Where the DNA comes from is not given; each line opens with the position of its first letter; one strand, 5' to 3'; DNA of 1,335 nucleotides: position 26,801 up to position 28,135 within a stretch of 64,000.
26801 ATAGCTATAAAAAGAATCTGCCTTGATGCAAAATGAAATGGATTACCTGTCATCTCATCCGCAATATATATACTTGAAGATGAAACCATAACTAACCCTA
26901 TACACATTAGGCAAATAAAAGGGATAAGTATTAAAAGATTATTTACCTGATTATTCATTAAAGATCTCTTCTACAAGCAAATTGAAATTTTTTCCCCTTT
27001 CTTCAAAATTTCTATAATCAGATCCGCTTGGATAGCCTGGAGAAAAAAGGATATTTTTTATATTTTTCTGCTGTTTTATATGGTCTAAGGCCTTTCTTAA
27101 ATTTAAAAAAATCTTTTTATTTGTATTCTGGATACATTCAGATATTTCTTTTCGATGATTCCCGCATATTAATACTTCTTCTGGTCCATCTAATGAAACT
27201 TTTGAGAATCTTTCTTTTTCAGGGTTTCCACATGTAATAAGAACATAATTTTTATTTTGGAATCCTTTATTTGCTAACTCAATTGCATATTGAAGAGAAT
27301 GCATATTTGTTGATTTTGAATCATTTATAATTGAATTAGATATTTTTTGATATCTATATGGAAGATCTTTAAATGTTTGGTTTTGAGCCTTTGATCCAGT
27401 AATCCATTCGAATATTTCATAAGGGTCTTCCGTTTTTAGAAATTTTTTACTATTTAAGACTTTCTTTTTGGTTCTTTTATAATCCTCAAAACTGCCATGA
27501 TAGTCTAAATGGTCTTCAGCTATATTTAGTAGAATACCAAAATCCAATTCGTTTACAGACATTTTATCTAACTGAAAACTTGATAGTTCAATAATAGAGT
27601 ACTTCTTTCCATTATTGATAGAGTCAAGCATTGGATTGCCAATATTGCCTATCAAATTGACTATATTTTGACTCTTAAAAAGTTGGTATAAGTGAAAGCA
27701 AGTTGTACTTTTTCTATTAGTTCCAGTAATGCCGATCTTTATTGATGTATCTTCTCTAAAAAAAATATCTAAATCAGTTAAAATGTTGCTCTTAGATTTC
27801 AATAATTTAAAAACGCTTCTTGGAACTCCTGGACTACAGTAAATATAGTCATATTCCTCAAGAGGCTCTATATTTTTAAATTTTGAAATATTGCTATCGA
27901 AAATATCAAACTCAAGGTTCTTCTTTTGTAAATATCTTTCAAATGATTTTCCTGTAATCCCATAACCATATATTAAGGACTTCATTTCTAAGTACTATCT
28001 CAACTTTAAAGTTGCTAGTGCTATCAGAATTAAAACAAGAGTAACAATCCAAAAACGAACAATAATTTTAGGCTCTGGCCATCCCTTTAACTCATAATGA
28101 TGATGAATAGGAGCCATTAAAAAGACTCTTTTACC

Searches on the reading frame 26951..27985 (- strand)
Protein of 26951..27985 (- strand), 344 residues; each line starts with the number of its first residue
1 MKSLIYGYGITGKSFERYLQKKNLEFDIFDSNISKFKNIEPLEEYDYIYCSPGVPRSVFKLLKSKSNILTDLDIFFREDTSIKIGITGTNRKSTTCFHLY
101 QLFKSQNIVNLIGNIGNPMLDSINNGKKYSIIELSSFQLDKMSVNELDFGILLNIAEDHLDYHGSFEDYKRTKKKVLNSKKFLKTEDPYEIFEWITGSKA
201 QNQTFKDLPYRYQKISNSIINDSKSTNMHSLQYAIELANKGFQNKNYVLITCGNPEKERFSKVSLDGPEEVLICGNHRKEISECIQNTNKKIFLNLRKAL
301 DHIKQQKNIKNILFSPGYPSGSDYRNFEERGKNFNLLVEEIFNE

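Call 58: search_protein_families(library=pfam, max_evalue=1e-8, proteins=[window:26951-27985:-])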
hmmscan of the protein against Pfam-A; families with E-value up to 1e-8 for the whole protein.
window:26951-27985:- (344 aa): 1 family
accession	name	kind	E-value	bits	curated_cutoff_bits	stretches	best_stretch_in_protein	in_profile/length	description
PF08245.18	Mur_ligase_M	-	6.1e-15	56.1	24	1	86-188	1-126/200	Mur ligase middle domain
